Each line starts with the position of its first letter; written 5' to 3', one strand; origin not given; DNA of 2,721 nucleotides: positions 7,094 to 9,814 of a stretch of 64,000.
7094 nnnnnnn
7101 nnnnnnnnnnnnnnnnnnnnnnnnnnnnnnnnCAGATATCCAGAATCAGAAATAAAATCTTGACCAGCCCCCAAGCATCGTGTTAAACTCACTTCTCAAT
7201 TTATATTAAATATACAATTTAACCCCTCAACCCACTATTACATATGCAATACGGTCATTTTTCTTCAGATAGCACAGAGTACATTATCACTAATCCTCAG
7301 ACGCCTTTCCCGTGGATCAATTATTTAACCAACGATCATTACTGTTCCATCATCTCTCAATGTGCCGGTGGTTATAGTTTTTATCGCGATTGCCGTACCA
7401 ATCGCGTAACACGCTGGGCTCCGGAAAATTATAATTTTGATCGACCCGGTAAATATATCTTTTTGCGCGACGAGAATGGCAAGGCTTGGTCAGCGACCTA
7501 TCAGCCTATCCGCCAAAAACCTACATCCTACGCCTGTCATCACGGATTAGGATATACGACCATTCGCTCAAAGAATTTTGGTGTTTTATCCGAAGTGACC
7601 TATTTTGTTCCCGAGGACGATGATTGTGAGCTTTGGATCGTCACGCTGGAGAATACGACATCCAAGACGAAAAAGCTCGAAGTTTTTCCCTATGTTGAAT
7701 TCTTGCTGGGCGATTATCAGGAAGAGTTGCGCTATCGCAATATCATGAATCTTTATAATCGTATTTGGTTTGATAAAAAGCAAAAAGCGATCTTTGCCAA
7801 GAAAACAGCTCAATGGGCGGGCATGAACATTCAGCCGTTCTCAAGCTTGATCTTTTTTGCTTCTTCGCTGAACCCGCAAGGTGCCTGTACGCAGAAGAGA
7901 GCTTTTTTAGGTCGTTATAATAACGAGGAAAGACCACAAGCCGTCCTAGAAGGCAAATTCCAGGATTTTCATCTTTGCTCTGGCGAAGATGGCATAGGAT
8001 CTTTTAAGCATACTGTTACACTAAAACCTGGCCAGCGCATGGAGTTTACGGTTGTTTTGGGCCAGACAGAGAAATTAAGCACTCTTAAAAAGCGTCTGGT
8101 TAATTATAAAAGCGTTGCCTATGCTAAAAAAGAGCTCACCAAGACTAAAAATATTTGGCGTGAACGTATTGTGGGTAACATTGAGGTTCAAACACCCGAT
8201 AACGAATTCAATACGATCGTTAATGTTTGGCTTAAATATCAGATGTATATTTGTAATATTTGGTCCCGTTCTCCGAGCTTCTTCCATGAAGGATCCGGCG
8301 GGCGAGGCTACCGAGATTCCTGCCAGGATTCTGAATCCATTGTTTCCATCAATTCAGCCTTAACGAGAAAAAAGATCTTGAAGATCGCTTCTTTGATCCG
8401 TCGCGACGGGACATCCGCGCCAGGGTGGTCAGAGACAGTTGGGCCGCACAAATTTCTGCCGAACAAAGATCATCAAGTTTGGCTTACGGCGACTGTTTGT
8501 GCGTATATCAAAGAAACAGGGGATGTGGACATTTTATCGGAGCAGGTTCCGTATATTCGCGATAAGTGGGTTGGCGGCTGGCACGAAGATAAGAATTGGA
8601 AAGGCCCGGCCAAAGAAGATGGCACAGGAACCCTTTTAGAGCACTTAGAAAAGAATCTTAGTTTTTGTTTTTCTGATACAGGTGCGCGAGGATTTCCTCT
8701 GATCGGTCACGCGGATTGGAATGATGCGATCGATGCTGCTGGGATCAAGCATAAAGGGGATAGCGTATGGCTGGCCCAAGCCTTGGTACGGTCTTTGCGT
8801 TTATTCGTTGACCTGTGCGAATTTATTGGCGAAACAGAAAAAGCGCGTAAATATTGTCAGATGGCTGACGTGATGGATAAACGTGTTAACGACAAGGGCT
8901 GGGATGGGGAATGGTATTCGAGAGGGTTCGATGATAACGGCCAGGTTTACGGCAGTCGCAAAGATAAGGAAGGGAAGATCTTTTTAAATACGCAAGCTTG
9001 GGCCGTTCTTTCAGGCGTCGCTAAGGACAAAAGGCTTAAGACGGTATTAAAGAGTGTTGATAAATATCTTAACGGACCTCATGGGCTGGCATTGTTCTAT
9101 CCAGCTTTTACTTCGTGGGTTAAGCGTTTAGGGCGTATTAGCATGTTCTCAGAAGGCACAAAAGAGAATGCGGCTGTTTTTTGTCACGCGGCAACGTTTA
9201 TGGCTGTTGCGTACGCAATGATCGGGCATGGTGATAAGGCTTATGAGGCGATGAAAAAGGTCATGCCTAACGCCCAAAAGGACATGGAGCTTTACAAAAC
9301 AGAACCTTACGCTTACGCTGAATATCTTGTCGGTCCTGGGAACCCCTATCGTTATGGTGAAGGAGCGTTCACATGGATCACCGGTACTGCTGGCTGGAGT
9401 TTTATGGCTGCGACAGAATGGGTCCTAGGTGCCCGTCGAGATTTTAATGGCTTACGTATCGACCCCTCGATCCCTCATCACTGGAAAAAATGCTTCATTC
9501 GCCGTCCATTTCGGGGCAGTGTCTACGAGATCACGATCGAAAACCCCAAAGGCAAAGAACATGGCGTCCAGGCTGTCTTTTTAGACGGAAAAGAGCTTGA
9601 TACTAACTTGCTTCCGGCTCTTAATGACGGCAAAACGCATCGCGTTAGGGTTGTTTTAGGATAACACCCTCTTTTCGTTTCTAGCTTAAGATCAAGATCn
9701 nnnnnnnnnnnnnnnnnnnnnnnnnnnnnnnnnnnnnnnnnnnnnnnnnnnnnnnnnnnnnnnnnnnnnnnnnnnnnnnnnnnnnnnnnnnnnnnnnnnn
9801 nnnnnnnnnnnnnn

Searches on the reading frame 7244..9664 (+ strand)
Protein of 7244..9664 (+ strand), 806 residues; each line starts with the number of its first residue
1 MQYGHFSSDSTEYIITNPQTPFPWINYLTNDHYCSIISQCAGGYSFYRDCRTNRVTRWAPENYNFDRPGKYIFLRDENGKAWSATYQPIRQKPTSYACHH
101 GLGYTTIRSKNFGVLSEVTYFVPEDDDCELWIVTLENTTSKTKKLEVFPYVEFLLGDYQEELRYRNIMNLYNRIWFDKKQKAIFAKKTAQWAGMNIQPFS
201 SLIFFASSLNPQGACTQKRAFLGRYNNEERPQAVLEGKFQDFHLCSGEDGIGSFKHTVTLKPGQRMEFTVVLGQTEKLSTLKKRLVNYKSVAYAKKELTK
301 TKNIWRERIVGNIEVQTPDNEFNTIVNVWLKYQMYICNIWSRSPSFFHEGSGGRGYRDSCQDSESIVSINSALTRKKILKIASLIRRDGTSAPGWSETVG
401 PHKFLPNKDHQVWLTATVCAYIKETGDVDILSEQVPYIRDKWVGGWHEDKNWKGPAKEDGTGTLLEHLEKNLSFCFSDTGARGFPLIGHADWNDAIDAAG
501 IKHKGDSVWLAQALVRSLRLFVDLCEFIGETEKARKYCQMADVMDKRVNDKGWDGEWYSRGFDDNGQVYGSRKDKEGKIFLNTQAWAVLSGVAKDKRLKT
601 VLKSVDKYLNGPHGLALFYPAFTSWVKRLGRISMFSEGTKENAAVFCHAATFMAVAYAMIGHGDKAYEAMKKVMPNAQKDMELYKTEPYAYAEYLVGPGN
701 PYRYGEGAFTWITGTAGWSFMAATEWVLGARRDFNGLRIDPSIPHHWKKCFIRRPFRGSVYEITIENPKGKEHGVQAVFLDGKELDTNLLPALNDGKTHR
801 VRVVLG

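Call 8: search_protein_families(library=pfam, proteins=[window:7244-9664:+], max_evalue=0.00001)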
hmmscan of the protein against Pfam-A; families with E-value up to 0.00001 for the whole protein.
window:7244-9664:+ (806 aa): 2 families
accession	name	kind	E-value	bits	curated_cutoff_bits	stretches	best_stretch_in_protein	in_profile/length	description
PF17167.11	Glyco_hydro_94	-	1.9e-108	363.3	27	1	305-729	2-420/420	Glycosyl hydrolase 94 superfamily, catalytic domain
PF06165.18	GH94_b-supersand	-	4e-70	236.6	23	1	21-273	1-251/251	Glycosyl hydrolase 94, supersandwich domain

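Call 66: search_protein_families(library=ncbifam, proteins=[window:7244-9664:+], max_evalue=0.001)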
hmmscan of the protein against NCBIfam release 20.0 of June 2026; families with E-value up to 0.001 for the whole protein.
window:7244-9664:+ (806 aa): 0 families

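Call 72: search_solved_structures(query=window:7244-9664:+, max_evalue=1e-10)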
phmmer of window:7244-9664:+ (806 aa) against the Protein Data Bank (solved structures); distinct sequences matched with E-value up to 1e-10: 20.
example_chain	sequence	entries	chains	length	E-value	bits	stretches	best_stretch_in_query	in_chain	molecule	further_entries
3qde_A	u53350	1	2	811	2.1e-152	512.2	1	1-806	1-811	Cellobiose phosphorylase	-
8ho7_A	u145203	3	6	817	3e-152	511.7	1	1-805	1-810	Cellobiose phosphorylase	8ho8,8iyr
8ho9_A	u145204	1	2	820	4.1e-149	501.3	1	2-806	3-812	Cellobiose phosphorylase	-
8hob_A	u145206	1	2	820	8.5e-149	500.3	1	2-806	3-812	Cellobiose phosphorylase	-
1v7v_A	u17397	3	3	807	5.2e-129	434.8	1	1-806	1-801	chitobiose phosphorylase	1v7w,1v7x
3s4c_A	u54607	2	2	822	2.2e-123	416.2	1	1-804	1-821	Lactose Phosphorylase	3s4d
3rrs_A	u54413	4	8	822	1.8e-122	413.2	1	1-804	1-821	Cellobiose phosphorylase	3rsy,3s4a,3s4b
8bou_A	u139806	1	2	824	6.5e-122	411.4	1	1-792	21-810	N,N'-diacetylchitobiose phosphorylase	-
2cqs_A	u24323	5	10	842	3.6e-121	408.9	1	1-804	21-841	Cellobiose Phosphorylase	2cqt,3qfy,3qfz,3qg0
3afj_A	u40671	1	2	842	4.8e-121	408.5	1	1-804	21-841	Cellobiose Phosphorylase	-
3act_A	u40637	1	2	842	3.2e-120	405.8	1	1-804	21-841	Cellobiose Phosphorylase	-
3acs_A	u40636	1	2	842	6.1e-120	404.8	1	1-804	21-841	Cellobiose Phosphorylase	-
8rf9_A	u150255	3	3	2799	1.1e-111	377.5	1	3-770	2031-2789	Cyclic beta 1-2 glucan synthetase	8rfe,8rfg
8rf0_A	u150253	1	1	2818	1.2e-111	377.4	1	3-770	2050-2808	Cyclic beta-(1,2)-glucan synthase NdvB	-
4zle_A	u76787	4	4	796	1.7e-74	254.5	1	60-805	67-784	Putative b-glycan phosphorylase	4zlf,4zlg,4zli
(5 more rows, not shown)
